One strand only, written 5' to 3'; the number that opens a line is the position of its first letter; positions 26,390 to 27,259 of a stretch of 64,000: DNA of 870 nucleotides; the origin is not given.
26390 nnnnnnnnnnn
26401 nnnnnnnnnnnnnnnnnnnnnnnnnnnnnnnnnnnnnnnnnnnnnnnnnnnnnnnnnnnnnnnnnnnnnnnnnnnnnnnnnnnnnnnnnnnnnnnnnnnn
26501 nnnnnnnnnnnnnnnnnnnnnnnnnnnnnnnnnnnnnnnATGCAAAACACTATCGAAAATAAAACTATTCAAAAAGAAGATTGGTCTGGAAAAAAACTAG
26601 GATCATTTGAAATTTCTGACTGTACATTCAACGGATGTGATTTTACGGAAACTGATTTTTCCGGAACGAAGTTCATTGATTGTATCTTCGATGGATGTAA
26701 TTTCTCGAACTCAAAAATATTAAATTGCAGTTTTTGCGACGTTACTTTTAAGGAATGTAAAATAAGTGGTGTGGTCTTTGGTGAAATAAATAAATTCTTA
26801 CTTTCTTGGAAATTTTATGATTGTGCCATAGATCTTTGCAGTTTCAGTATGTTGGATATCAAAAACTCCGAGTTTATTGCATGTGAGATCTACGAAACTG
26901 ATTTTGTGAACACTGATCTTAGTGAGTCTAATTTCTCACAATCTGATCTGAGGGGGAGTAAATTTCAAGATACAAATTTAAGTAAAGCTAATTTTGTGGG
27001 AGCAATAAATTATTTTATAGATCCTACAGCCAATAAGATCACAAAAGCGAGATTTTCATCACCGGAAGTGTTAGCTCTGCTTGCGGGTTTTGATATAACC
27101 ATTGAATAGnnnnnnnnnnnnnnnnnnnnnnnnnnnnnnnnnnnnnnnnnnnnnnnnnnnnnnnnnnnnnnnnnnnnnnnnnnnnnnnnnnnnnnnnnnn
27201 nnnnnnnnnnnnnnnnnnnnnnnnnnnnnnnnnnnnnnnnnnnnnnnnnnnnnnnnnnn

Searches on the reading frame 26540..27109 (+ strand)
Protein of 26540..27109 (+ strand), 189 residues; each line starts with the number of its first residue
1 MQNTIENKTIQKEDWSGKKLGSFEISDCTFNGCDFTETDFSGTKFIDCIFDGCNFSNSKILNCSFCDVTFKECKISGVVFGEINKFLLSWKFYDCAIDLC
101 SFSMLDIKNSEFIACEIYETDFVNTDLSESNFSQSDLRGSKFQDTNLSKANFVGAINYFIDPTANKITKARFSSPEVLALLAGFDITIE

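Call 4: search_protein_families(library=pfam, proteins=[window:26540-27109:+], max_evalue=0.01)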
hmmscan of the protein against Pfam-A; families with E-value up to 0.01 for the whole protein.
window:26540-27109:+ (189 aa): 5 families
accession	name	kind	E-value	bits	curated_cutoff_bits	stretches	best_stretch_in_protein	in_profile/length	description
PF13599.13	Pentapeptide_4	-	1.7e-22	79.7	38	2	24-82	2-60/78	Pentapeptide repeat region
PF00805.28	Pentapeptide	-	2.1e-21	75.6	20.2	3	121-155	2-36/40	Pentapeptide repeats (8 copies)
PF13576.12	Pentapeptide_3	-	4.5e-12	46.4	27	2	26-65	2-44/48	Pentapeptide repeats (9 copies)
PF23894.2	LD_SV2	-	7.5e-09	36.3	29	2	89-142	39-92/92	SV2A/B/C luminal domain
PF25296.1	Decapeptide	-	0.00087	19.6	45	1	102-152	12-62/74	Decapeptide repeat region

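Call 5: search_protein_families(library=padloc, proteins=[window:26540-27109:+], max_evalue=0.01)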
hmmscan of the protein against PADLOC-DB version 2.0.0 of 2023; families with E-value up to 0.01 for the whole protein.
window:26540-27109:+ (189 aa): 0 families

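Call 6: search_protein_families(library=ncbifam, proteins=[window:26540-27109:+], max_evalue=0.01)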
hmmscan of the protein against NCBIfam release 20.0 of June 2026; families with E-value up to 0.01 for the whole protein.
window:26540-27109:+ (189 aa): 19 families
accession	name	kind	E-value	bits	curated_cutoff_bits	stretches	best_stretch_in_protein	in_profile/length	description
NF033086.2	penta_rpt_Qnr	equivalog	2.7e-16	59.9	240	2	91-174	16-95/211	Qnr family pentapeptide repeat protein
NF012152.0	penta_rpt_QnrC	exception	1.8e-13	50.9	500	2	7-88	5-87/221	QnrC family quinolone resistance pentapeptide repeat protein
NF000071.4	penta_rpt_QnrA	exception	3.7e-12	46.5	450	2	91-174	22-101/218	QnrA family quinolone resistance pentapeptide repeat protein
NF051894.1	anti_phage_HalA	equivalog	4e-12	46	250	2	6-77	54-126/338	anti-phage Hailong system effector protein HalA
NF000349.1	mfpA_AE000516.2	equivalog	3.6e-11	43.2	360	1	17-163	11-155/183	pentapeptide repeat protein MfpA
NF047416.1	penta_HetL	equivalog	1.2e-10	41.2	260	1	110-155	13-58/218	heterocyst differentiation pentapeptide repeat protein HetL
NF000421.1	penta_rpt_QnrVC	exception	2.7e-10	40.5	460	2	91-173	22-100/218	QnrVC family quinolone resistance pentapeptide repeat protein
NF000056.3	penta_rpt_QnrS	exception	9.2e-10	38.6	460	2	91-174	22-101/218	QnrS family quinolone resistance pentapeptide repeat protein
NF033375.2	penta_rpt_QnrE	exception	5e-09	36.5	480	2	6-82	6-78/214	QnrE family quinolone resistance pentapeptide repeat protein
NF000420.1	penta_rpt_QnrB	exception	5.9e-09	36.2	460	2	9-84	9-80/214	QnrB family quinolone resistance pentapeptide repeat protein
NF000139.2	penta_rpt_QnrD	exception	6.6e-09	36.1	425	2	4-75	4-78/214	QnrD family quinolone resistance pentapeptide repeat protein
NF052603.1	penta_Alr5209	equivalog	1.1e-08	35.2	125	1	102-154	15-67/113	Alr5209 family pentapeptide repeat protein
NF012151.0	penta_rpt_QnrAS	exception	1.2e-08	35.2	490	2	8-91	6-90/218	QnrAS family quinolone resistance pentapeptide repeat protein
NF038182.1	penta_rpt_SmQnr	exception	1.8e-08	34.5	460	1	9-81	10-78/215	SmQnr family pentapeptide repeat protein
NF011744.0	PRK15197.1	equivalog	2.2e-05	23.8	274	1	116-172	160-216/291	SPI-2 type III secretion system effector PipB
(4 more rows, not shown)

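Call 79: search_solved_structures(query=window:26540-27109:+, max_evalue=0.001)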
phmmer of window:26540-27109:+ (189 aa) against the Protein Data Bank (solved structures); distinct sequences matched with E-value up to 0.001: 24.
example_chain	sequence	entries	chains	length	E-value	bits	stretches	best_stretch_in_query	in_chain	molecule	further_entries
2xt4_A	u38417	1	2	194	1.3e-33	119.6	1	10-188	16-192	MCBG-LIKE PROTEIN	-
2xt2_A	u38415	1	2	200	1.6e-32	116.1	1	10-188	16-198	MCBG-LIKE PROTEIN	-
7muc_AG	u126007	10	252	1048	2.4e-18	69.8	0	100-155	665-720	IcmE protein | IcmE (DotG)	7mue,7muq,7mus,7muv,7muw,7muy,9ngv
9ngw_A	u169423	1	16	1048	2.4e-18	69.8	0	100-155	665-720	IcmE (DotG)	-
6zt4_A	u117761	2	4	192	4.7e-14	55.9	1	10-181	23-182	Pentapeptide repeat protein MfpA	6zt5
2xtx_A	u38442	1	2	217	1.4e-09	41.2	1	39-153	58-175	QNRB1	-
4yfo_A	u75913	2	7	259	1.5e-09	41.2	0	112-155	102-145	beta1_ex1 | 6beta1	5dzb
2xty_A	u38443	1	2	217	2.8e-09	40.3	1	39-153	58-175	QNRB1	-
2xtw_A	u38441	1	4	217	3.3e-09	40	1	39-153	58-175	QNRB1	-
2bm4_A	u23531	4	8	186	4.8e-09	39.5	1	27-162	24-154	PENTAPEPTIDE REPEAT FAMILY PROTEIN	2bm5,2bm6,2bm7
2w7z_A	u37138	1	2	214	7.4e-09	38.9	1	5-149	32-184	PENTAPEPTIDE REPEAT FAMILY PROTEIN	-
3pss_A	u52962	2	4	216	6.2e-08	35.9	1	25-143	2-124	Qnr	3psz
4yei_A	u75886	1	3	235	6.8e-08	35.8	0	113-155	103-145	beta1mut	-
4yc5_A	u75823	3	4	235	7e-08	35.7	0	113-155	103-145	beta1 | beta1 protein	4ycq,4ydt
5dns_A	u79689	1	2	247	2.7e-07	33.8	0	102-155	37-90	t1428 beta1 loop design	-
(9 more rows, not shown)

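Call 88: search_protein_families(library=phrogs, proteins=[window:26540-27109:+], max_evalue=0.001)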
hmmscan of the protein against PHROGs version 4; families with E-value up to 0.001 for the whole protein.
window:26540-27109:+ (189 aa): 9 families
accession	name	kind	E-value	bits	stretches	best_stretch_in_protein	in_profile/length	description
phrog_12514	-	unknown function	2.8e-16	60.8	2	89-160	178-249/287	-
phrog_15350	-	unknown function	2e-12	47.7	1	3-173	95-247/494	-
phrog_923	-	unknown function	1.1e-06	27.7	0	102-155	799-864/990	-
phrog_30240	-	unknown function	2.4e-06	27.6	1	62-163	92-191/438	-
phrog_24530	-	unknown function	2.4e-05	24.5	1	4-78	76-150/365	-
phrog_29257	-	unknown function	8.5e-05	23.1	0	86-158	125-197/358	-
phrog_7653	-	unknown function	0.00034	20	0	11-77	204-270/782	-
phrog_7713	-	unknown function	0.00035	21.3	0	121-161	31-71/103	-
phrog_31265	-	unknown function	0.00076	20.4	0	106-155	60-109/264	-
